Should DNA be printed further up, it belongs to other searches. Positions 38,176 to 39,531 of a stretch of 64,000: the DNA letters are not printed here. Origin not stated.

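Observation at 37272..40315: Deoxyhypusine synthase operon with a compact fold-III PLP decarboxylase and a DHH phosphoesterase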

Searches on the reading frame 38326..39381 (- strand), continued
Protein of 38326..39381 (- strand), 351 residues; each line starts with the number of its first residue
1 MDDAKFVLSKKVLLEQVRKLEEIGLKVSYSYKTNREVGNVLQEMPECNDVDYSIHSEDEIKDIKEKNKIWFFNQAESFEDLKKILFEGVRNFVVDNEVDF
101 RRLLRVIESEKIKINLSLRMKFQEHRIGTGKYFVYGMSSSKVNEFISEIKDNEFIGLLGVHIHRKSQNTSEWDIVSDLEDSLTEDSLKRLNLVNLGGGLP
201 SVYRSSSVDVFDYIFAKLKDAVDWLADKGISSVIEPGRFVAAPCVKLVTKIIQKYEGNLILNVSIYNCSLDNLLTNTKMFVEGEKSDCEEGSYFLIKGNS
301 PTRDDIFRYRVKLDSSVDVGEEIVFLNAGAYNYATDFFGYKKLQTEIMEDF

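Call 26: search_solved_structures(query=L030:8319-9065:+, max_evalue=0.001)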
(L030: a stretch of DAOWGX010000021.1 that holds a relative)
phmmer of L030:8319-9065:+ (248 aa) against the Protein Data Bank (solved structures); distinct sequences matched with E-value up to 0.001: 63 (the best 60 are shown).
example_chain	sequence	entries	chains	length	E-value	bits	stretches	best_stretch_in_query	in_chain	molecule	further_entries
1wog_A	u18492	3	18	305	5.1e-17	65.3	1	67-245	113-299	agmatinase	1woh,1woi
3lhl_A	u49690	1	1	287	8.9e-17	64.6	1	40-227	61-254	Putative agmatinase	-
6vsu_A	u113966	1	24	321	7.8e-16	61.5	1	50-237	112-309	Arginase 1, mitochondrial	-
6dkt_A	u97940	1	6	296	1.1e-14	57.7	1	34-242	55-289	Arginase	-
6nfp_A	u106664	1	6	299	1.1e-14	57.7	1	34-242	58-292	Arginase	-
8d27_A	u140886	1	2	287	1.1e-13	54.4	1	35-240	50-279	Arginase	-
6vss_A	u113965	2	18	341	1.3e-13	54.2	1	54-229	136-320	Arginase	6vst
3mmr_A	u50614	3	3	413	3.6e-13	52.7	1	38-230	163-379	Arginase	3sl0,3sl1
1pq3_A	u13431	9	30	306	4.5e-13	52.4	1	125-234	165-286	Arginase II, mitochondrial precursor | Arginase-2, mitochondrial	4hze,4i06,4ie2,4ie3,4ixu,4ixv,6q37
8rgf_A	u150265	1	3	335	6.2e-13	52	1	125-234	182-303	Arginase-2, mitochondrial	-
8rfa_A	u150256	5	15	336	6.3e-13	52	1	125-234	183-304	Arginase-2, mitochondrial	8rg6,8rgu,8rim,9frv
6ss2_AAA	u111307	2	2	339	6.4e-13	51.9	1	125-234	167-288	Arginase-2, mitochondrial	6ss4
6ss6_AAA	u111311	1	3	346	6.8e-13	51.9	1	125-234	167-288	Arginase-2, mitochondrial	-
3nio_A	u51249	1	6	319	1.2e-12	51.1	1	37-228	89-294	Guanidinobutyrase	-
7lol_A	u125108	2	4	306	3.8e-12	49.4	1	49-234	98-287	Agmatinase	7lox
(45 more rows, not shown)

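Call 27: find_encoding_contigs(protein=P0126, flank=8000, max_places=3)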
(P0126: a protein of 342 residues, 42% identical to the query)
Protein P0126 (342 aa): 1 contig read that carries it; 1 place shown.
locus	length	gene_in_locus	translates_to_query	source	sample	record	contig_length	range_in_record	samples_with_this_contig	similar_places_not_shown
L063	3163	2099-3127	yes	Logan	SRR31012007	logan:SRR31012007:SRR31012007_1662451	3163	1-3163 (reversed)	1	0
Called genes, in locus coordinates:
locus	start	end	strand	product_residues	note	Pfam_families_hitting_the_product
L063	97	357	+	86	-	PF01022:HTH_5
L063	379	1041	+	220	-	PF00085:Thioredoxin (faint), PF13728:TraF (faint), PF13098:Thioredoxin_2 (faint), PF23357:DUF7088 (faint), PF00462:Glutaredoxin, PF13192:Thioredoxin_3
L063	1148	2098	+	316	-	PF01916:DS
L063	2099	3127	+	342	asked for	PF02784:Orn_Arg_deC_N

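Call 28: find_encoding_contigs(protein=P0144, flank=8000, max_places=3)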
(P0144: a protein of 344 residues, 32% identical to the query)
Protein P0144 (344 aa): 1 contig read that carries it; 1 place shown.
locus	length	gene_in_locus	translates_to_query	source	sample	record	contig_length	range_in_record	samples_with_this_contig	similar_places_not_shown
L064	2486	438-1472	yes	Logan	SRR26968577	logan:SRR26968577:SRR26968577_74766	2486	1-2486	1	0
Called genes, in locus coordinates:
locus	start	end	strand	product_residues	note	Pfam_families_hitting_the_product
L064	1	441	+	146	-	?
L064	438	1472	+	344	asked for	PF02784:Orn_Arg_deC_N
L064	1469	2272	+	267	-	PF00491:Arginase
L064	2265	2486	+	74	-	?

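Call 29: predict_structure(alignment_id=A1)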
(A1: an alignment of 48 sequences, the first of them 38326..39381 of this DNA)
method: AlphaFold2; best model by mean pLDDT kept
length: 351 residues; sequences in the alignment: 48
mean_pLDDT: 93.2   pTM: 0.91
mean pLDDT of the five models: 93.2, 93.1, 93.1, 92.5, 92.2
residues with pLDDT >= 90: 286; 70-90: 48; 50-70: 15; < 50: 2
segments of 3 or more residues with pLDDT < 50: none
pLDDT, mean of each block of 10 residues (from residue 1): 89 98 98 96 98 97 98 97 98 98 99 98 63 86 97 98 85 91 97 95 82 95 98 97 97 97 90 85 96 96 92 97 95 73 93 93
secondary structure, 60 per line:
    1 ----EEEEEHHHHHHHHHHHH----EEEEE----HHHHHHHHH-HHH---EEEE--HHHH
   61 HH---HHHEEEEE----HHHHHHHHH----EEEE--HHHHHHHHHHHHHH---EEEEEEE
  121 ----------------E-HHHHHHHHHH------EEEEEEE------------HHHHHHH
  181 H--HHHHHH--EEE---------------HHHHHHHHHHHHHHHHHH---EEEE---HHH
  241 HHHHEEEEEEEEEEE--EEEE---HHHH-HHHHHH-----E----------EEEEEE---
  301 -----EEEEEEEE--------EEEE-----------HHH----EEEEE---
elements in order: E5-9 H10-21 E26-30 H35-43 E51-54 H57-62 E69-73 H78-86 E91-94 H97-110 E114-120 H139-148 E155-161 H174-181 H184-189 E192-194 H210-227 E231-234 H238-244 E245-255 E258-261 H265-268 H270-275 E292-297 E306-313 E322-325 E344-348
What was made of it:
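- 38326..39381 (-): Compact (351 aa) alanine-racemase-fold PLP decarboxylase of an unnamed family. Inferred to be an arginine decarboxylase. AF2 model pLDDT 93.2 (call 29).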

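Call 31: find_encoding_contigs(protein=P0156, flank=8000, max_places=3)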
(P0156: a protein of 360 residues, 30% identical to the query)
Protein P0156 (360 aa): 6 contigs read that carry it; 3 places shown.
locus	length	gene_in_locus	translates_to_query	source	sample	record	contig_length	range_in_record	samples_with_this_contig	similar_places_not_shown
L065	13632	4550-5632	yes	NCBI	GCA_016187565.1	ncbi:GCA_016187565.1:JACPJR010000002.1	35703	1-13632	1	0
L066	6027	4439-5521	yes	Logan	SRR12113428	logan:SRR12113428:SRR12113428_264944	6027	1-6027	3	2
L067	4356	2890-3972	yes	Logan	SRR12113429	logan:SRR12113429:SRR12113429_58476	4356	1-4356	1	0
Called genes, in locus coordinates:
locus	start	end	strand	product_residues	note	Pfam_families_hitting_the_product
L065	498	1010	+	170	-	-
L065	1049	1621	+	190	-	-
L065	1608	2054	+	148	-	-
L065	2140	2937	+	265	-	PF11345:DUF3147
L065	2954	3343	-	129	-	-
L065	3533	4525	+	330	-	PF01916:DS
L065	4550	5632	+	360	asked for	PF02784:Orn_Arg_deC_N, PF00278:Orn_DAP_Arg_deC (weak)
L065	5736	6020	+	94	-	-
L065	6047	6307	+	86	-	PF18917:LiaI-LiaF-like_TM1 (weak)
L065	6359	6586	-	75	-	PF07927:HicA_toxin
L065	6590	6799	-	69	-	-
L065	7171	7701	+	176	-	PF00383:dCMP_cyt_deam_1, PF14437:MafB19-deam (weak)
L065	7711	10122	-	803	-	PF00133:tRNA-synt_1, PF01406:tRNA-synt_1e (faint), PF09334:tRNA-synt_1g, PF08264:Anticodon_1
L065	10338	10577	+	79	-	PF24434:DUF7557 (weak)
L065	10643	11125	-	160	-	-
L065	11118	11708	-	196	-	PF01909:NTP_transf_2 (weak), PF18765:Polbeta (weak)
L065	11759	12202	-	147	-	PF00343:Phosphorylase (weak)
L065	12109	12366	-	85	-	-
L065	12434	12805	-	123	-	-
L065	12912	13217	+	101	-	-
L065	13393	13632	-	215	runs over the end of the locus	PF24367:DUF7523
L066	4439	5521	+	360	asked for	PF02784:Orn_Arg_deC_N, PF00278:Orn_DAP_Arg_deC (weak)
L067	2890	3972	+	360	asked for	PF02784:Orn_Arg_deC_N, PF00278:Orn_DAP_Arg_deC (weak)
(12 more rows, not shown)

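Call 32: find_encoding_contigs(protein=P0130, flank=8000, max_places=3)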
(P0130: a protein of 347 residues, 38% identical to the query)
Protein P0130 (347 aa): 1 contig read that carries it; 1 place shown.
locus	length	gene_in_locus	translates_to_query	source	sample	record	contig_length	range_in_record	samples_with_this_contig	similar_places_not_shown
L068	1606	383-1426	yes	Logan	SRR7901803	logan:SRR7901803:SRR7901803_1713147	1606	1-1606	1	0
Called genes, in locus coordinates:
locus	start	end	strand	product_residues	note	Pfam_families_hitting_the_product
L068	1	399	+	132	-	?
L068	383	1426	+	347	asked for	PF02784:Orn_Arg_deC_N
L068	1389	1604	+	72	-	?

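Call 34: fold_search(model_id=the predicted structure, library=pdb)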
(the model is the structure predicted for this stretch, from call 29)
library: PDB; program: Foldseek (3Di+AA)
matches with E <= 10: 1388; with E <= 0.001: 211
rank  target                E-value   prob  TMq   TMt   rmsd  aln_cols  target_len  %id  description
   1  4zgy_A                2.0e-24  1.00  0.77  0.71   4.8       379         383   19  STRUCTURE of HUMAN ORNITHINE DECARBOXYLASE IN COMPLEX WITH A C-TERMINAL FRAGMENT OF ANTIZYME (released 2015-09-02)
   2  6knk_C                3.0e-24  1.00  0.77  0.72   5.6       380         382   20  Crystal structure of SbnH in complex with citryl-diaminoethane (released 2019-11-13)
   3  2plj_A                3.2e-24  1.00  0.76  0.71   4.7       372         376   20  Crystal structure of lysine/ornithine decarboxylase complexed with putrescine from Vibrio vulnificus (released 2007-07-10)
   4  6knh_A                4.1e-24  1.00  0.77  0.71   5.8       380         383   21  Crystal structure of SbnH in complex with citrate, a PLP-dependent decarboxylase in Staphyloferrin B biothesynthesis (released 2019-11-13)
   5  6kni_A                9.9e-24  1.00  0.77  0.72   5.6       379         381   21  Crystal structure of SbnH in complex with the cofactor PLP, a PLP-dependent decarboxylase in Staphyloferrin B biothesy (released 2019-11-13)
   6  2plj_B                1.4e-23  1.00  0.76  0.73   4.5       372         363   20  Crystal structure of lysine/ornithine decarboxylase complexed with putrescine from Vibrio vulnificus (released 2007-07-10)
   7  6knk_A                1.7e-23  1.00  0.78  0.72   5.4       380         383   20  Crystal structure of SbnH in complex with citryl-diaminoethane (released 2019-11-13)
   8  6knh_B                2.1e-23  1.00  0.77  0.71   5.7       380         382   20  Crystal structure of SbnH in complex with citrate, a PLP-dependent decarboxylase in Staphyloferrin B biothesynthesis (released 2019-11-13)
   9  6kni_B                2.9e-23  1.00  0.77  0.72   5.6       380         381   20  Crystal structure of SbnH in complex with the cofactor PLP, a PLP-dependent decarboxylase in Staphyloferrin B biothesy (released 2019-11-13)
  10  6kni_C                3.6e-23  1.00  0.77  0.71   5.7       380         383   21  Crystal structure of SbnH in complex with the cofactor PLP, a PLP-dependent decarboxylase in Staphyloferrin B biothesy (released 2019-11-13)
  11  6knh_C                5.2e-23  1.00  0.76  0.71   5.7       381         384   21  Crystal structure of SbnH in complex with citrate, a PLP-dependent decarboxylase in Staphyloferrin B biothesynthesis (released 2019-11-13)
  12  9b8n_B                5.2e-23  1.00  0.77  0.67   4.1       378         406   18  Crystal structure of ornithine decarboxylase in complex with a novel inhibitor (10-S) (released 2025-03-12)
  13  2plk_B                5.9e-23  1.00  0.79  0.76   3.9       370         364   20  Crystal structure of lysine/ornithine decarboxylase complexed with cadaverine from Vibrio vulnificus (released 2007-07-10)
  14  2nv9_G                7.4e-23  1.00  0.75  0.73   4.6       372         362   20  The X-ray Crystal Structure of the Paramecium bursaria Chlorella virus arginine decarboxylase (released 2007-03-20)
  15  2nva_B                9.4e-23  1.00  0.75  0.72   4.8       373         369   20  The X-ray crystal structure of the Paramecium bursaria Chlorella virus arginine decarboxylase bound to agmatine (released 2007-03-20)
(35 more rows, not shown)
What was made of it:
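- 38326..39381 (-): Foldseek places it about equally far from ODC, SbnH, L/ODC, PBCV-1 ADC, DOKDC and DAPDC, at E about 1e-22 to 1e-24 and 16-21% identity (call 34).
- On Fold-type III (alanine-racemase-fold) Orn/Arg/Lys/DAP decarboxylases: AF2 pLDDT 93.2 and Foldseek E about 1e-24 to ODC and related enzymes (calls 29, 34).
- Tried and rejected: ODC, ADC, L/ODC, SbnH, DOKDC and DAPDC all score alike (call 34).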

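Call 55: find_encoding_contigs(protein=P0164, flank=6000, max_places=2)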
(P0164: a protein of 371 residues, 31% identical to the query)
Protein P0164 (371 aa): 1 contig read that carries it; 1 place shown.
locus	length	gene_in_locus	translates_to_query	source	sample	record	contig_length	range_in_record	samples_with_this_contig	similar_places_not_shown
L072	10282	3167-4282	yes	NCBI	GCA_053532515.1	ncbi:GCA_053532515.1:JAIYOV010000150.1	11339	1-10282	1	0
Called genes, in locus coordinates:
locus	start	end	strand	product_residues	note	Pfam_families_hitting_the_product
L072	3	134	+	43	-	?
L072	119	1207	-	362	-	PF12850:Metallophos_2 (faint), PF14582:Metallophos_3 (faint), PF00149:Metallophos (weak)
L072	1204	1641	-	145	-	-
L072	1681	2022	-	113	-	-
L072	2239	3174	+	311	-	PF01916:DS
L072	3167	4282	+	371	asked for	PF01168:Ala_racemase_N, PF02784:Orn_Arg_deC_N, PF00278:Orn_DAP_Arg_deC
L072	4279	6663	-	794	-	PF01326:PPDK_N, PF00391:PEP-utilizers, PF02896:PEP-utilizers_C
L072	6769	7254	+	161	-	-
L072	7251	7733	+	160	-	-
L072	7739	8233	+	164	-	-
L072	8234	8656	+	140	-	PF01252:Peptidase_A8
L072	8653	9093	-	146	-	-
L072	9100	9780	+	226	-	PF00696:AA_kinase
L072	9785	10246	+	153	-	PF00583:Acetyltransf_1, PF13673:Acetyltransf_10, PF13508:Acetyltransf_7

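Call 56: find_encoding_contigs(protein=P0175, flank=6000, max_places=2)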
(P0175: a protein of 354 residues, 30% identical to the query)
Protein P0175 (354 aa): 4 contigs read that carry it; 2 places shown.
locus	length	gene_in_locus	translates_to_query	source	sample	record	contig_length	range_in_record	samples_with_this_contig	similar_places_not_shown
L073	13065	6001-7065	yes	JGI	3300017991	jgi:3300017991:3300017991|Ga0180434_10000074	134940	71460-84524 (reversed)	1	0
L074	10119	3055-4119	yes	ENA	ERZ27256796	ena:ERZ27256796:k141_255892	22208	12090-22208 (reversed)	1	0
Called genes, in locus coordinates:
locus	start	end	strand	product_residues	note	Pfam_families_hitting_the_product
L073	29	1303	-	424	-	PF00215:OMPdecase, PF00834:Ribul_P_3_epim (faint), PF02581:TMP-TENI (weak), PF03737:RraA-like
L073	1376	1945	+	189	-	PF01769:MgtE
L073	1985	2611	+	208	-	PF01895:PhoU, PF02080:TrkA_C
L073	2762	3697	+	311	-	-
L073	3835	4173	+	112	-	-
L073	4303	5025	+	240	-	-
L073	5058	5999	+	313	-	PF01916:DS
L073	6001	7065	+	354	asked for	PF00278:Orn_DAP_Arg_deC (weak), PF02784:Orn_Arg_deC_N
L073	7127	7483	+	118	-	PF02643:DUF192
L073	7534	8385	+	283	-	PF13793:Pribosyltran_N, PF00156:Pribosyltran, PF14572:Pribosyl_synth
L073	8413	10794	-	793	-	PF00133:tRNA-synt_1, PF09334:tRNA-synt_1g, PF08264:Anticodon_1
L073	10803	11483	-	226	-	PF00702:Hydrolase, PF12710:HAD (weak), PF13419:HAD_2, PF13242:Hydrolase_like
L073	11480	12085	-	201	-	PF02441:Flavoprotein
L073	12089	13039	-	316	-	PF07318:DUF1464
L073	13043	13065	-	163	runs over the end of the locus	PF01947:Rv2949c-like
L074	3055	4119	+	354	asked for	PF00278:Orn_DAP_Arg_deC (weak), PF02784:Orn_Arg_deC_N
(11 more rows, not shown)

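Call 57: find_encoding_contigs(protein=P0203, flank=6000, max_places=2)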
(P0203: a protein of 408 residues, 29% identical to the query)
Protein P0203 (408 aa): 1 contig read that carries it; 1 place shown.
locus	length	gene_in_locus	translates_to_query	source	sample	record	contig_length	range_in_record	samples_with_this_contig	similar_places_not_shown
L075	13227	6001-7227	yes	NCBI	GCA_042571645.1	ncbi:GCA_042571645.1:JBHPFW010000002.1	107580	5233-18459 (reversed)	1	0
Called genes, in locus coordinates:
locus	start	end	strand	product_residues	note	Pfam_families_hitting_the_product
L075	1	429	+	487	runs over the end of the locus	-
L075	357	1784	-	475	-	PF01139:RtcB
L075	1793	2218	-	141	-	PF01951:Archease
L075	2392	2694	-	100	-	-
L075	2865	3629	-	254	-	PF01026:TatD_DNase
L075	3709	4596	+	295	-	PF00587:tRNA-synt_2b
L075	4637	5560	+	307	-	PF01916:DS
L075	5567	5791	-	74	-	-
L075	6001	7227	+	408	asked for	PF01168:Ala_racemase_N, PF02784:Orn_Arg_deC_N, PF00278:Orn_DAP_Arg_deC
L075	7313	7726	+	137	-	-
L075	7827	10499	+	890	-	PF02359:CDC48_N, PF02933:CDC48_2 (weak), PF05496:RuvB_N, PF00004:AAA, PF07724:AAA_2 (weak), PF17862:AAA_lid_3, PF00004:AAA, PF17862:AAA_lid_3, +30 more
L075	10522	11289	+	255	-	PF01784:DUF34_NIF3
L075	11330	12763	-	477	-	-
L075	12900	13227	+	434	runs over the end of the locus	PF18195:GatD_N, PF00710:Asparaginase, PF17763:Asparaginase_C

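Call 86: find_related_loci(query=A4, collection=metagenome_contigs, flank=8000)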
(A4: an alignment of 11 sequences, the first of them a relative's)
Query A4 (248 aa) in metagenome_contigs; peptide patterns used: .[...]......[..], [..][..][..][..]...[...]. (x = any residue, [..] = any of these).
600 stretches matched a pattern (row limit reached: there are more); 510 encode a relative of the query (tblastn E <= 1e-3); the best 80 are kept; 80 distinct loci.
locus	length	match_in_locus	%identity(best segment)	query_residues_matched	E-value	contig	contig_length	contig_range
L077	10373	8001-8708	61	6-240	1e-89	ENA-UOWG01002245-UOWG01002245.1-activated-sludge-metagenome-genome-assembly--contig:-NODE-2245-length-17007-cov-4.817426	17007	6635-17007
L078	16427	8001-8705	60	8-247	2e-87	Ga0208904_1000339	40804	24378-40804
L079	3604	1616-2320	60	8-247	4e-88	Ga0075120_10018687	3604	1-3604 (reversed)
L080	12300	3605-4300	58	8-247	3e-84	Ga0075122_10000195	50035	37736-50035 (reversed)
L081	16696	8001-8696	51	8-244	4e-73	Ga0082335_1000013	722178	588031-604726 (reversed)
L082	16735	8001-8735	47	8-243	2e-61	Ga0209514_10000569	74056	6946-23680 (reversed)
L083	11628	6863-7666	39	2-243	9e-58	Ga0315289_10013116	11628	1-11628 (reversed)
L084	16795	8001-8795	44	8-240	4e-57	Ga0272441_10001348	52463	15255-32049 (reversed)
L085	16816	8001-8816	41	5-243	2e-57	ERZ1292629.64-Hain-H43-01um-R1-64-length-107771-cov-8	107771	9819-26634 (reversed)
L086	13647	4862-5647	43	8-240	1e-55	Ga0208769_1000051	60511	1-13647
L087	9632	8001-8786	40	8-243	1e-55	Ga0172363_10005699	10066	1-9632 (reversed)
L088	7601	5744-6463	46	8-234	1e-55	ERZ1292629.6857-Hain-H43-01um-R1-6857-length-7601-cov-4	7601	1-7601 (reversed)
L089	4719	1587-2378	43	8-240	2e-55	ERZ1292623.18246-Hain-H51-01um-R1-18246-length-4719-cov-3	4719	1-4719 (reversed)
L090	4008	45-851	40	8-247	2e-55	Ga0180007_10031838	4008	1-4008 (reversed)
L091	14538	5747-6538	44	8-240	6e-55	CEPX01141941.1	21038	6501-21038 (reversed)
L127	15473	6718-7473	39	8-245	4e-50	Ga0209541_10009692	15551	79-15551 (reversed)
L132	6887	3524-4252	40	8-243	2e-49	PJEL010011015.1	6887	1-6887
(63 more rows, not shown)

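Call 92: search_protein_families(library=pfam, proteins=[L081:10043-10507:-, L081:9625-9987:-, L081:7572-7868:-, L081:10539-10811:-, L081:8720-9622:+, L082:8995-9285:-, L082:8744-8998:-, L127:5634-6218:+], max_evalue=0.01)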
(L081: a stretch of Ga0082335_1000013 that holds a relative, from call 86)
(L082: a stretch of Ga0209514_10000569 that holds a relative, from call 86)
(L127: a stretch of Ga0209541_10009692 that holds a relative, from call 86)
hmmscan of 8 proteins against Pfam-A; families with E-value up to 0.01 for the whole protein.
L081:10043-10507:- (154 aa): 0 families

L081:9625-9987:- (120 aa): 0 families

L081:7572-7868:- (98 aa): 0 families

L081:10539-10811:- (90 aa): 0 families

L081:8720-9622:+ (300 aa): 1 family
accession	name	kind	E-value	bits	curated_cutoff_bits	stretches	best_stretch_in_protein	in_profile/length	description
PF01916.23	DS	-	4.9e-93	312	27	1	17-297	1-286/288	Deoxyhypusine synthase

L082:8995-9285:- (96 aa): 1 family
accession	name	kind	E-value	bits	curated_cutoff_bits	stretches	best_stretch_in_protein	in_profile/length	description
PF18810.6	PBECR2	-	5.4e-06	27.1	27.1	1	9-91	18-102/120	phage-Barnase-EndoU-ColicinE5/D-RelE like nuclease2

L082:8744-8998:- (84 aa): 0 families

L127:5634-6218:+ (194 aa): 0 families
